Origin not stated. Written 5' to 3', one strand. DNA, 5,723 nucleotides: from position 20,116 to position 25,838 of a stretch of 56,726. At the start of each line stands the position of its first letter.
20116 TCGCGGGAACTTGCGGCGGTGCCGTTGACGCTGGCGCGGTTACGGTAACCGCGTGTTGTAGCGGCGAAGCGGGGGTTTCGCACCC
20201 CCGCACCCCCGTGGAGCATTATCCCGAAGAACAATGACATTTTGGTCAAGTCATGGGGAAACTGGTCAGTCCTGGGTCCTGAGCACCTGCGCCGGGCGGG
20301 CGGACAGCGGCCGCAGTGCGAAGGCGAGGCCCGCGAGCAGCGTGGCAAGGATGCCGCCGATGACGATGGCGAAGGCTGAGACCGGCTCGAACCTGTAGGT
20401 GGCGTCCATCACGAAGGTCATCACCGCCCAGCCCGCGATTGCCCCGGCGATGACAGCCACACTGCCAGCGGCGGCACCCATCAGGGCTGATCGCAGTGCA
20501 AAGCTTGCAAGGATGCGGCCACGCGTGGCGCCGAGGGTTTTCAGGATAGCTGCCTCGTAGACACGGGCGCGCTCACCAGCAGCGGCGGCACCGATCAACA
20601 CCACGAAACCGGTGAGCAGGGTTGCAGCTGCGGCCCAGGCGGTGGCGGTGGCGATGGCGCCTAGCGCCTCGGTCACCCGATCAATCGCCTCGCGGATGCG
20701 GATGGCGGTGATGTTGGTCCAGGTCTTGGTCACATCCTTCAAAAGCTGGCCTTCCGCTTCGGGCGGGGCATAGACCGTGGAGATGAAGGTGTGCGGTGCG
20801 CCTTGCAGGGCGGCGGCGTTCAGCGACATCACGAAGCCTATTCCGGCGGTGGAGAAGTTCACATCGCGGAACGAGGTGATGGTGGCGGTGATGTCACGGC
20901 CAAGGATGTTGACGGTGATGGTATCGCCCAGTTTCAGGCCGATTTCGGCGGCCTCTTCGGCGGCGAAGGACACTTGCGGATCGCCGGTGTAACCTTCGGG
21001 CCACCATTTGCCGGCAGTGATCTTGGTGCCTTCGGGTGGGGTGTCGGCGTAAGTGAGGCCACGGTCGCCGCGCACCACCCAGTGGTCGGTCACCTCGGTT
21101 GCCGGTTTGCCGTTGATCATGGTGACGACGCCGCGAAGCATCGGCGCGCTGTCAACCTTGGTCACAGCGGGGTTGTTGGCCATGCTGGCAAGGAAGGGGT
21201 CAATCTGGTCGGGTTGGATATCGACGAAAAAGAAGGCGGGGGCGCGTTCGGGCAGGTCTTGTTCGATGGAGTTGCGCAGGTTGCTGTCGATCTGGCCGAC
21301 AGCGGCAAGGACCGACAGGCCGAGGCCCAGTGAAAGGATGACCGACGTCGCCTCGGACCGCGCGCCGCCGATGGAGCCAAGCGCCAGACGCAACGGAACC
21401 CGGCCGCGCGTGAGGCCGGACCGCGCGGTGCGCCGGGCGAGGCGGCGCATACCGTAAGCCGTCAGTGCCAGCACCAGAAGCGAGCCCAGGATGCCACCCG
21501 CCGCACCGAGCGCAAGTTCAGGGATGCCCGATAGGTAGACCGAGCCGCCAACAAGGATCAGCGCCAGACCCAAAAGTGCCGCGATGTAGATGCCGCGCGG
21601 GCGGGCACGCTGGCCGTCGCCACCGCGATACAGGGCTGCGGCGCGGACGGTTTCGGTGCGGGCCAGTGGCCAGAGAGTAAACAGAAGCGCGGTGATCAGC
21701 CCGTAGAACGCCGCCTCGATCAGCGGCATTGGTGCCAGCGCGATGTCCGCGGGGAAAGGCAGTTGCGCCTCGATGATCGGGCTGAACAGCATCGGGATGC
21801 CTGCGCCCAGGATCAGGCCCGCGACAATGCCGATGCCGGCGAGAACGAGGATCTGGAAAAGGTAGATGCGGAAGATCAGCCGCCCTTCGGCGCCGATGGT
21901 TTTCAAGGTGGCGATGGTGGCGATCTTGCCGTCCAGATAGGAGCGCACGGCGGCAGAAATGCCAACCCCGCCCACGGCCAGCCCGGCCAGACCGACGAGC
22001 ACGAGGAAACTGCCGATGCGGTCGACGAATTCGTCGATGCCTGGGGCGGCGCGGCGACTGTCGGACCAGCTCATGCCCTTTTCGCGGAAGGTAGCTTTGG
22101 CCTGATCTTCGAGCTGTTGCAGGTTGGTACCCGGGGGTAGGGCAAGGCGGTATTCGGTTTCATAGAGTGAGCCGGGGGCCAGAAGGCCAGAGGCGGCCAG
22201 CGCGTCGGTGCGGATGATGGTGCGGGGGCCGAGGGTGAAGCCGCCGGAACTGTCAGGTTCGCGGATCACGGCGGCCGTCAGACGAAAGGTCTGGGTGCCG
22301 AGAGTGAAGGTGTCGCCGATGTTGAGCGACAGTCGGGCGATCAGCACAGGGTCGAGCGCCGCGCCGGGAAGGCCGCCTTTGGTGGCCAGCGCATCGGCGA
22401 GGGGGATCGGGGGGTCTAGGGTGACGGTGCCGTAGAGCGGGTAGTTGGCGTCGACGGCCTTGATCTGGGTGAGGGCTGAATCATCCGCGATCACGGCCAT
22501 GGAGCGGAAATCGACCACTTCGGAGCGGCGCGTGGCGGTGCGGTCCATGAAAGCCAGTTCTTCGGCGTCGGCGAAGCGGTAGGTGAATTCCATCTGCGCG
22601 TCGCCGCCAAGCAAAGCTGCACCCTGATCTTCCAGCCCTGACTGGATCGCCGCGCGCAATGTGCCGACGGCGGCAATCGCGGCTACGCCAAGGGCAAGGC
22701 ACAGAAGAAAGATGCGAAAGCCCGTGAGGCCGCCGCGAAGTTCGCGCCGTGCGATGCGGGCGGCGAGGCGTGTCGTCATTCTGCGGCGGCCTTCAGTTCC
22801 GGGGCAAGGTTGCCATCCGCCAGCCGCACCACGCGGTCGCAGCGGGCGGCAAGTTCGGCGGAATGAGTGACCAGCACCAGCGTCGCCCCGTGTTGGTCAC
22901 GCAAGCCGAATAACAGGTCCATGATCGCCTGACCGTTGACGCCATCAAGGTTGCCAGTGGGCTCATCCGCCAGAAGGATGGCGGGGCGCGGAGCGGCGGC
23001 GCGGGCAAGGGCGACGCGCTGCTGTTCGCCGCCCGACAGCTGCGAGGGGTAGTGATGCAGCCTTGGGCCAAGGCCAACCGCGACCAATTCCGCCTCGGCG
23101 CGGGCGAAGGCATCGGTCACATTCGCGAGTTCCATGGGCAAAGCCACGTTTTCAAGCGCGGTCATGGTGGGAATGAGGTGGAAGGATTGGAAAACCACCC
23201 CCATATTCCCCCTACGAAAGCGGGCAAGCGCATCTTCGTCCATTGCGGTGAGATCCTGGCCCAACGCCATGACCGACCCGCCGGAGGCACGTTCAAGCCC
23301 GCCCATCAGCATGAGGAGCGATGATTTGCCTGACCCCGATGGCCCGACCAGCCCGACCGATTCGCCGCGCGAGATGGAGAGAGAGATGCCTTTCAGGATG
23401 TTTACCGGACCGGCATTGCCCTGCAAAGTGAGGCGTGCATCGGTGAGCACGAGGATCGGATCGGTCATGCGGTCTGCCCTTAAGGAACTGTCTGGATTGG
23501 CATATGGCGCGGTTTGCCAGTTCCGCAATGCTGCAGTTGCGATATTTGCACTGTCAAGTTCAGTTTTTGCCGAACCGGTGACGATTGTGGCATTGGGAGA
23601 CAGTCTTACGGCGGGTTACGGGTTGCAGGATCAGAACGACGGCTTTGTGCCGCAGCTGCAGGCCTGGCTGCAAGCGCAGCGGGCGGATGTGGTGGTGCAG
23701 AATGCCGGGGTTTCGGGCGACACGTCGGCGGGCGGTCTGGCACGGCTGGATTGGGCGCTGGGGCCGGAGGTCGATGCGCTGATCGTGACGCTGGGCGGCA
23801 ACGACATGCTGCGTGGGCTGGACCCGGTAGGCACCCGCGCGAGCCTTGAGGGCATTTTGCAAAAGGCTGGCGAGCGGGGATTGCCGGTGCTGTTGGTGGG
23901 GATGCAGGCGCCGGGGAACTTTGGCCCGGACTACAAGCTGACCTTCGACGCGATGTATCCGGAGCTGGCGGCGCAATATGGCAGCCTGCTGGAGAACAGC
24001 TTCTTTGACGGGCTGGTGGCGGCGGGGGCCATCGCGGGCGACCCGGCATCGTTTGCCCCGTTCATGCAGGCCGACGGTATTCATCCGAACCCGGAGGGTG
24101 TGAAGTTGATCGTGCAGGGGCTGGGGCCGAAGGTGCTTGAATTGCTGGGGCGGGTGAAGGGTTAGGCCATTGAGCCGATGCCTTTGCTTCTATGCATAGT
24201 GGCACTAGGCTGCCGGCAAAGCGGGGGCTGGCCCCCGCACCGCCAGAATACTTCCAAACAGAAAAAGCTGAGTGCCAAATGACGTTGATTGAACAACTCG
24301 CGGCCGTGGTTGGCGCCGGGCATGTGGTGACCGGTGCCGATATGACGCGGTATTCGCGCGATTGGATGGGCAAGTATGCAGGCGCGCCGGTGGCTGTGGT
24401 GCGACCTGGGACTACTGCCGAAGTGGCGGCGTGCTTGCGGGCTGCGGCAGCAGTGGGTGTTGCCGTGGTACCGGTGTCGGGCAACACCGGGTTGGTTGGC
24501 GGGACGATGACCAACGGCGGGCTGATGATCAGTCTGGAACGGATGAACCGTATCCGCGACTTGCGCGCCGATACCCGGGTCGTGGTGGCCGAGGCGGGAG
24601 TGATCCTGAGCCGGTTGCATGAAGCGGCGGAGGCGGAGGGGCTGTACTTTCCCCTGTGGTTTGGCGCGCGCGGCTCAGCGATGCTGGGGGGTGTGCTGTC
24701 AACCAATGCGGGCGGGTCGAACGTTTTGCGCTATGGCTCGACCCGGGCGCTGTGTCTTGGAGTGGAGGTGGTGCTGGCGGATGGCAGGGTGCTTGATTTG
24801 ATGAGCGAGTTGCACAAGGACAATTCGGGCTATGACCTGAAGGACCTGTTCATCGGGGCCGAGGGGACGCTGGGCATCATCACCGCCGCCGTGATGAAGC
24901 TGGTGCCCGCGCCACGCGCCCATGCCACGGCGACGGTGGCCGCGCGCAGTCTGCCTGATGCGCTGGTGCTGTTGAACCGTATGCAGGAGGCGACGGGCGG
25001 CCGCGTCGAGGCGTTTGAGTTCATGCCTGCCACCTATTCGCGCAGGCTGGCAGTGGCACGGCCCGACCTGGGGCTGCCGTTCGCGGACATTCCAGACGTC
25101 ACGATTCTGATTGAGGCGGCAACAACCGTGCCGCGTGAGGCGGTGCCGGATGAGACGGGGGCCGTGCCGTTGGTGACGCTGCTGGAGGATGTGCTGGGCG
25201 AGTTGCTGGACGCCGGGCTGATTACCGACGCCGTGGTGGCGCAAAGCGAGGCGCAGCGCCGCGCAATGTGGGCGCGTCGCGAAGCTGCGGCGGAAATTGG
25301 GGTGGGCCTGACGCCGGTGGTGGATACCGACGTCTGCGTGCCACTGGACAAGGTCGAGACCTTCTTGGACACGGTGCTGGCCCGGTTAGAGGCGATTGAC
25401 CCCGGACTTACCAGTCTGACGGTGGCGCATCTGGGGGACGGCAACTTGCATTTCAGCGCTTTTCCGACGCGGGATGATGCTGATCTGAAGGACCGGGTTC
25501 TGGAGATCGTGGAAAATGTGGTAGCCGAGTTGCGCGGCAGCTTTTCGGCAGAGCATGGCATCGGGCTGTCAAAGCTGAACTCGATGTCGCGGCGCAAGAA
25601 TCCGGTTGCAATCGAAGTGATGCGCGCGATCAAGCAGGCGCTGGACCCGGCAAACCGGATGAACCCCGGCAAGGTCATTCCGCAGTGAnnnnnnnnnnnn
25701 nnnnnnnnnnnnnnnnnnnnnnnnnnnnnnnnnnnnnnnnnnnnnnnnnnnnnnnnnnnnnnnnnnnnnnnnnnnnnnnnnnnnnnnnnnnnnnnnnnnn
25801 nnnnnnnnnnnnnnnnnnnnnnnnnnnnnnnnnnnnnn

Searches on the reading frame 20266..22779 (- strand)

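Call 46: search_protein_families(library=pfam, proteins=[window:20266-22779:-], max_evalue=0.001)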
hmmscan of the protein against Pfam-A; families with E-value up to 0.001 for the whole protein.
window:20266-22779:- (837 aa): 2 families
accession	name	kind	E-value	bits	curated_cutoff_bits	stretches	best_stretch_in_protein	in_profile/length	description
PF02687.27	FtsX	-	4.6e-17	62.6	25.5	2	717-826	4-117/120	FtsX-like permease C-terminal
PF12704.14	MacB_PCD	-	3.4e-09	37.7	27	1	24-229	4-206/207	MacB-like periplasmic core domain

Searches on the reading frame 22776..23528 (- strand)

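Call 46: search_protein_families(library=pfam, proteins=[window:22776-23528:-], max_evalue=0.001)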
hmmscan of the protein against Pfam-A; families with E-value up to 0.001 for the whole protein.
window:22776-23528:- (250 aa): 3 families
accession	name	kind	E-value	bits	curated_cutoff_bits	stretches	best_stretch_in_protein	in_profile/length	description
PF00005.33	ABC_tran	-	3.1e-32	112.5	25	1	45-191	1-136/137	ABC transporter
PF02463.25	SMC_N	-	3.3e-05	23.9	40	0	161-237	134-212/220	RecF/RecN/SMC N terminal domain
PF13304.12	AAA_21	-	4.8e-05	24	27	0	59-81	3-25/304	AAA domain, putative AbiEii toxin, Type IV TA system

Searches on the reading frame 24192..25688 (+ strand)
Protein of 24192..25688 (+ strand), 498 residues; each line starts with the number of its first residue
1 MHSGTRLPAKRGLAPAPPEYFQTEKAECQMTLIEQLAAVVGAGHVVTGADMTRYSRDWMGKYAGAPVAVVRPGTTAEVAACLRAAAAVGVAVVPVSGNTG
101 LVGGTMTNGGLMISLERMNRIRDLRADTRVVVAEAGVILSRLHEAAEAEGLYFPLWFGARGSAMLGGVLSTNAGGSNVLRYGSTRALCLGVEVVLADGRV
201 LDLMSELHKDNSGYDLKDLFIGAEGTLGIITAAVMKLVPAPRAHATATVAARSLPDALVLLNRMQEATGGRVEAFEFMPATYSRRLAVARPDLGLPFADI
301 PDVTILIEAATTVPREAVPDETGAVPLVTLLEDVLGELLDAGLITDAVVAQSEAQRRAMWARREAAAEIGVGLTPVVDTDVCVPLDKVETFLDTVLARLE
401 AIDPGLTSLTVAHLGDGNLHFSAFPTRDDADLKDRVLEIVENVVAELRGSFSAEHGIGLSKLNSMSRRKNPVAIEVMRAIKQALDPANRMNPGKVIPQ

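Call 46: search_protein_families(library=pfam, proteins=[window:24192-25688:+], max_evalue=0.001)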
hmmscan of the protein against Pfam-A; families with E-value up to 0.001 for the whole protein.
window:24192-25688:+ (498 aa): 2 families
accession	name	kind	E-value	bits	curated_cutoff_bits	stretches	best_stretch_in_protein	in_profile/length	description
PF02913.24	FAD-oxidase_C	-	1e-41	143.8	21.2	1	241-495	2-248/248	FAD linked oxidases, C-terminal domain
PF01565.28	FAD_binding_4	-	1.8e-36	125.3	26.4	1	66-203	1-138/139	FAD binding domain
